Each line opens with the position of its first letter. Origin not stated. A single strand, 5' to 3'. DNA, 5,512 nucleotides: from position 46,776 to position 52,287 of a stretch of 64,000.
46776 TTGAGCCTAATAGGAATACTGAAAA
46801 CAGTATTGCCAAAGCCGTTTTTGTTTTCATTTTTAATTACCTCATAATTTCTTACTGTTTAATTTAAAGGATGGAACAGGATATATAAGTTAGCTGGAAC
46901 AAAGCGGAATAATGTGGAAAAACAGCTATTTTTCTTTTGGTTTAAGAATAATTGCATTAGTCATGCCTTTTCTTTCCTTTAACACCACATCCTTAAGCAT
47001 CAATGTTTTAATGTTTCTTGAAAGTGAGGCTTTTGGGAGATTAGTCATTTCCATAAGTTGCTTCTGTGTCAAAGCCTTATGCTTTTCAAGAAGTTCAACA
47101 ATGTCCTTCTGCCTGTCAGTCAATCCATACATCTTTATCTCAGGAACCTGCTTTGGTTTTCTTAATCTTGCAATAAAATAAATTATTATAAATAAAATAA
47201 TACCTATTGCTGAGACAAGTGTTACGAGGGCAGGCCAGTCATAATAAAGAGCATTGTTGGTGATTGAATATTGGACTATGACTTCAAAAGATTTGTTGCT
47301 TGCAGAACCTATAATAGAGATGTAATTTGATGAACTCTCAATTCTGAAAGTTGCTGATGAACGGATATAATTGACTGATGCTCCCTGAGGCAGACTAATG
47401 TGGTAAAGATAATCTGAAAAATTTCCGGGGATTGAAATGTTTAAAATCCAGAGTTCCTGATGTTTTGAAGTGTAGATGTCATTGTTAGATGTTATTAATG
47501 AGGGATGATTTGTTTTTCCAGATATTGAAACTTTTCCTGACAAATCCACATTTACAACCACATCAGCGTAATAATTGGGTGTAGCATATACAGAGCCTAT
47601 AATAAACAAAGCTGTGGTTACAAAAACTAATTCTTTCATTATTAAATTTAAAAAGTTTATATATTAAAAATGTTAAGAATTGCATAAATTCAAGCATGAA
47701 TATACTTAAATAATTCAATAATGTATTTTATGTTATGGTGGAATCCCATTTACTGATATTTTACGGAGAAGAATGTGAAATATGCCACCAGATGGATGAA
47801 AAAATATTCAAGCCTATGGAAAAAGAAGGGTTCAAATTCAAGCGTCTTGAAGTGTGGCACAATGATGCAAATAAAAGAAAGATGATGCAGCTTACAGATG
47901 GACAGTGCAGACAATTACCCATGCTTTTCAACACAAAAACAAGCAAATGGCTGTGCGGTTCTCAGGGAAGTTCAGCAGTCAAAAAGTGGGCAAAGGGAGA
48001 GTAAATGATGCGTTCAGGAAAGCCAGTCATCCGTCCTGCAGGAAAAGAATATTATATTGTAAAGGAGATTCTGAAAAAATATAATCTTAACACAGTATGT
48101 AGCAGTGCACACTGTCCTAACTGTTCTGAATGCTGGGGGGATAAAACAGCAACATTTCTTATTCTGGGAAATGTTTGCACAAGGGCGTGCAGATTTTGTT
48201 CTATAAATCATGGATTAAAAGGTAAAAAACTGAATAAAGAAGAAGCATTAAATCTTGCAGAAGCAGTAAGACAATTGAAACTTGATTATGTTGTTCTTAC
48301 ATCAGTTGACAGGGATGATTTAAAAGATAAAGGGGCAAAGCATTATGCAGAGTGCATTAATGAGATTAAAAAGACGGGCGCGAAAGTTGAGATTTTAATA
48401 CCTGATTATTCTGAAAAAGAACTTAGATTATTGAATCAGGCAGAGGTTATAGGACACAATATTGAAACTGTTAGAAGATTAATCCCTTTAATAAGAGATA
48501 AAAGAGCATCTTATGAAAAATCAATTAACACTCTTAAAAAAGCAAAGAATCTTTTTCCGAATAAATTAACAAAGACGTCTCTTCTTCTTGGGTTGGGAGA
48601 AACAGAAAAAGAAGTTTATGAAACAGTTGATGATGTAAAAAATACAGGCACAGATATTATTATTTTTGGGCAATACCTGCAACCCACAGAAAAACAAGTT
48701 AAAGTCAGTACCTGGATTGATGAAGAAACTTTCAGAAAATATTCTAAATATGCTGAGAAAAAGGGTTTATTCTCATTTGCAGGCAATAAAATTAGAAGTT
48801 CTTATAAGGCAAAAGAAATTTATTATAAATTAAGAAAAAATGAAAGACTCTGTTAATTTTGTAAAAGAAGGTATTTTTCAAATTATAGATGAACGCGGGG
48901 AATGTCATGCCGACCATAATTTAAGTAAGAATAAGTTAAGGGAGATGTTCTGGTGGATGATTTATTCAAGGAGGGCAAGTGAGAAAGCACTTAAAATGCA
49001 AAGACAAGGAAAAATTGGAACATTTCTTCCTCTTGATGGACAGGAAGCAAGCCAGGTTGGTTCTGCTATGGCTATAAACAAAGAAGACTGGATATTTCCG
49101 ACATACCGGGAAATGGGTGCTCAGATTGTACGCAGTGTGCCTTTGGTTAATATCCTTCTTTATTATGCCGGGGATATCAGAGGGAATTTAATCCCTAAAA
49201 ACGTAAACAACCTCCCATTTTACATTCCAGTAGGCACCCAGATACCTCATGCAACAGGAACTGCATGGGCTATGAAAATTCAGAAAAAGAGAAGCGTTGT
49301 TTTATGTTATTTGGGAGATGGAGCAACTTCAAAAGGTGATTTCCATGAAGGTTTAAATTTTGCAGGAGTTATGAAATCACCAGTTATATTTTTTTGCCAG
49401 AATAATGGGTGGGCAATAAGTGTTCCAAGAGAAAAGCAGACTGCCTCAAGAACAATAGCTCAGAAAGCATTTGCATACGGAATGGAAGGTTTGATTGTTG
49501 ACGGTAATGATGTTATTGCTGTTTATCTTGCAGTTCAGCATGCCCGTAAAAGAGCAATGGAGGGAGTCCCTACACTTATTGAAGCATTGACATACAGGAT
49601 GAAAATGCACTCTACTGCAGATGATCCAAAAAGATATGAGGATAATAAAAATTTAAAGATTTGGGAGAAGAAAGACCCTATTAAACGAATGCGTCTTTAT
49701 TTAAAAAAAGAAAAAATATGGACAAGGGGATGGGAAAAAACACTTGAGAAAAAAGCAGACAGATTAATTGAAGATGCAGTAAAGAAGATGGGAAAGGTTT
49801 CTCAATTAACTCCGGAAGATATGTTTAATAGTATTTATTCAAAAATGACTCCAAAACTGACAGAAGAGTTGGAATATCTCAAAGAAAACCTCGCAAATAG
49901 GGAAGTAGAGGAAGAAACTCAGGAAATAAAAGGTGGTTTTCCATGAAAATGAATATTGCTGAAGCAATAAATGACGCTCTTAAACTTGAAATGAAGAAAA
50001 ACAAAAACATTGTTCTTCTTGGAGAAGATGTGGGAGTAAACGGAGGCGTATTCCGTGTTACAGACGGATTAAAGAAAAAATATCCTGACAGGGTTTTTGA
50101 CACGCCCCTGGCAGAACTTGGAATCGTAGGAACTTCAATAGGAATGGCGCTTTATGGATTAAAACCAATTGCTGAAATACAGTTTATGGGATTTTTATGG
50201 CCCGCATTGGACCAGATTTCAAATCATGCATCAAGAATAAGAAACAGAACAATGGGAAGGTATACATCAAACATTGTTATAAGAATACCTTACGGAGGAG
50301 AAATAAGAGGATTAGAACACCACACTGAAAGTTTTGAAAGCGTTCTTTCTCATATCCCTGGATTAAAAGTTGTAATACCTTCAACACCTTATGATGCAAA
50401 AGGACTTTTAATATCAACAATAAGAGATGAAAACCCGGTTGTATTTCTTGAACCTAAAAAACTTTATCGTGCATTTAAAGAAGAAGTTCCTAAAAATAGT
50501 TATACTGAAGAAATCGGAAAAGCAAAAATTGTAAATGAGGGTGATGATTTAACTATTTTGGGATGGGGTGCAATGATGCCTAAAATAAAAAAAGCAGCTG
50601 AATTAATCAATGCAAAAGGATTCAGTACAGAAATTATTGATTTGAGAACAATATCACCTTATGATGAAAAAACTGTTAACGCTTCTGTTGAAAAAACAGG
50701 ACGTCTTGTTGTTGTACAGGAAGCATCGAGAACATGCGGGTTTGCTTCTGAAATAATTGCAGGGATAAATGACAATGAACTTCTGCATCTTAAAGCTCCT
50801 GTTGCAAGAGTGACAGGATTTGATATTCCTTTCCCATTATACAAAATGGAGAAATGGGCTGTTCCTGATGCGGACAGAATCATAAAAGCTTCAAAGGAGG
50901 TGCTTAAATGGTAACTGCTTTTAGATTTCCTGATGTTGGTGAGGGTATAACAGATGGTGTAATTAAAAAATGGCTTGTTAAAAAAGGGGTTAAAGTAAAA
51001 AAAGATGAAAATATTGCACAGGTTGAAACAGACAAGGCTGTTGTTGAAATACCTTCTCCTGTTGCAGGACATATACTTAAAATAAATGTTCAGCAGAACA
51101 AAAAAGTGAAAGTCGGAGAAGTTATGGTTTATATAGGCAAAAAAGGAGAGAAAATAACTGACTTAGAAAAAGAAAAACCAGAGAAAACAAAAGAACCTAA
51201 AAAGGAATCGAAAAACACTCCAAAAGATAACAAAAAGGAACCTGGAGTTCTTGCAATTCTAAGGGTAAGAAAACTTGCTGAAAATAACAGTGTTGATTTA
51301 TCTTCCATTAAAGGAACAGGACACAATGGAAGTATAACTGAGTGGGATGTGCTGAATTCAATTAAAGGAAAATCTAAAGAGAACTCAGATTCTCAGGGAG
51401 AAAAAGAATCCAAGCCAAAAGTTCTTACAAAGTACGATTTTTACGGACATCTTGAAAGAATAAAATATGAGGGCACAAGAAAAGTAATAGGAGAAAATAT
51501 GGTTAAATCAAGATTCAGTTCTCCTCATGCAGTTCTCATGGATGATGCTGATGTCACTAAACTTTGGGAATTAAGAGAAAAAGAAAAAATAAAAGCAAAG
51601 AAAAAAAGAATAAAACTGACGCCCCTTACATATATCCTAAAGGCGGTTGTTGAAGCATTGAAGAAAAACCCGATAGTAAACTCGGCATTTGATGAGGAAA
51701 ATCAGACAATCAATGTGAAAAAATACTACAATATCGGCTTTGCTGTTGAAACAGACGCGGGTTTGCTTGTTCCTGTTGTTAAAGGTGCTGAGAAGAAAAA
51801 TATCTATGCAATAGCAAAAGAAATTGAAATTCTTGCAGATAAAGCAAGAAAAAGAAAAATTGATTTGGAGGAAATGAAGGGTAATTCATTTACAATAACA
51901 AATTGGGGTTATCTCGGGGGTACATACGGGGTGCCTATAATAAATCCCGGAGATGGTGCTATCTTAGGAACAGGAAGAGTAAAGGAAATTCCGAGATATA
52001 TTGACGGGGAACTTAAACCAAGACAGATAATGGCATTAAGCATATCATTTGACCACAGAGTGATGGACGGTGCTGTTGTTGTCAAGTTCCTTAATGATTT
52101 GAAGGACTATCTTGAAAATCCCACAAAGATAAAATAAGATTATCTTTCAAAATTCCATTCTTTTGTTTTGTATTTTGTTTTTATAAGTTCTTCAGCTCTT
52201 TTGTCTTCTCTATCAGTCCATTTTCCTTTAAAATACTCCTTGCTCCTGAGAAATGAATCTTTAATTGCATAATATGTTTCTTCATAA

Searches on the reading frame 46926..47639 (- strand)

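Call 44: search_protein_families(library=pfam, proteins=[window:46926-47639:-], max_evalue=0.00001)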
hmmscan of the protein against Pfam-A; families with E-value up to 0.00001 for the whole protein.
window:46926-47639:- (237 aa): 3 families
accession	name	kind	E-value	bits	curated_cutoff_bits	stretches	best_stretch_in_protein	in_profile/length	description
PF12802.13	MarR_2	-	1.6e-07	31.8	27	1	171-219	1-50/61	MarR family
PF24034.1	DUF7343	-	7.7e-06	26.1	27.6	0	176-232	4-61/62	Domain of unknown function (DUF7343)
PF13412.12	HTH_24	-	8.1e-06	25.8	21.9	0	174-219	2-47/48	Winged helix-turn-helix DNA-binding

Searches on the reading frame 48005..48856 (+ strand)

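Call 44: search_protein_families(library=pfam, proteins=[window:48005-48856:+], max_evalue=0.00001)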
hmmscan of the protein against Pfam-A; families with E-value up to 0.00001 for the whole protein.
window:48005-48856:+ (283 aa): 1 family
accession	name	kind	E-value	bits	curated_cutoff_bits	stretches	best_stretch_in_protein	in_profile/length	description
PF04055.27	Radical_SAM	-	1.4e-21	77.8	29.5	1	53-210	2-165/166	Radical SAM superfamily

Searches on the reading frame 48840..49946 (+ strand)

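Call 44: search_protein_families(library=pfam, proteins=[window:48840-49946:+], max_evalue=0.00001)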
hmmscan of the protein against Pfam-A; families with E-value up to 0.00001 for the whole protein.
window:48840-49946:+ (368 aa): 2 families
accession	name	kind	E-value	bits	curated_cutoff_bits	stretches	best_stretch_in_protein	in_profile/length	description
PF00676.26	E1_dh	-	9.9e-84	281.3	22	1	40-324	4-298/300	Dehydrogenase E1 component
PF13292.11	DXP_synthase_N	-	6.1e-06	26.1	21.2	0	132-194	114-176/274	1-deoxy-D-xylulose-5-phosphate synthase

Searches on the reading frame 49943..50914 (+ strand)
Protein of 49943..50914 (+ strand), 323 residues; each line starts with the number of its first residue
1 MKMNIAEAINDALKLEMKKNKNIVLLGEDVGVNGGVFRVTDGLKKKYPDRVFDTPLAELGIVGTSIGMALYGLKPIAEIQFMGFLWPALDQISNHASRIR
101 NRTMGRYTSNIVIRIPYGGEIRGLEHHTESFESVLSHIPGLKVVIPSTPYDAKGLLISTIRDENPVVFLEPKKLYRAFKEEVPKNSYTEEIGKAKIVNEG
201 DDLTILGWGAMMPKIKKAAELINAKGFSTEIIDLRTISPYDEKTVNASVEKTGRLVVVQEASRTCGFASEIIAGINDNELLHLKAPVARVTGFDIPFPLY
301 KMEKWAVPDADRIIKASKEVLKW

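Call 44: search_protein_families(library=pfam, proteins=[window:49943-50914:+], max_evalue=0.00001)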
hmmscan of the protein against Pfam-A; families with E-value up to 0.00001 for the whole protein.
window:49943-50914:+ (323 aa): 2 families
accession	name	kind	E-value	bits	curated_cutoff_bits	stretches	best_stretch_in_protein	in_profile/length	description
PF02779.29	Transket_pyr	-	5.3e-44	150.4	27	1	2-176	2-173/174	Transketolase, pyrimidine binding domain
PF02780.25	Transketolase_C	-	4.1e-38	130.5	25.9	1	192-313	1-124/124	Transketolase, C-terminal domain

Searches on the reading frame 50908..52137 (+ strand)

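Call 44: search_protein_families(library=pfam, proteins=[window:50908-52137:+], max_evalue=0.00001)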
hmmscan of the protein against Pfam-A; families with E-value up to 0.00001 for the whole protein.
window:50908-52137:+ (409 aa): 5 families
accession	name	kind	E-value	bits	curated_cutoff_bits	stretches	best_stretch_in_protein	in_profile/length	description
PF00198.28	2-oxoacid_dh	-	1.9e-84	283.2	23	1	182-408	4-230/232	2-oxoacid dehydrogenases acyltransferase (catalytic domain)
PF00364.28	Biotin_lipoyl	-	1.2e-19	70.3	22.1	1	4-76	2-73/73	Biotin-requiring enzyme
PF02817.22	E3_binding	-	1.3e-09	38.5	23.7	1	120-149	7-36/36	e3 binding domain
PF13533.13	Biotin_lipoyl_2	-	1.2e-06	28.6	29.8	0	46-74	1-29/32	Biotin-lipoyl like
PF01597.25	GCV_H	-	7.3e-06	26.3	22.2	1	23-64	38-79/122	Glycine cleavage H-protein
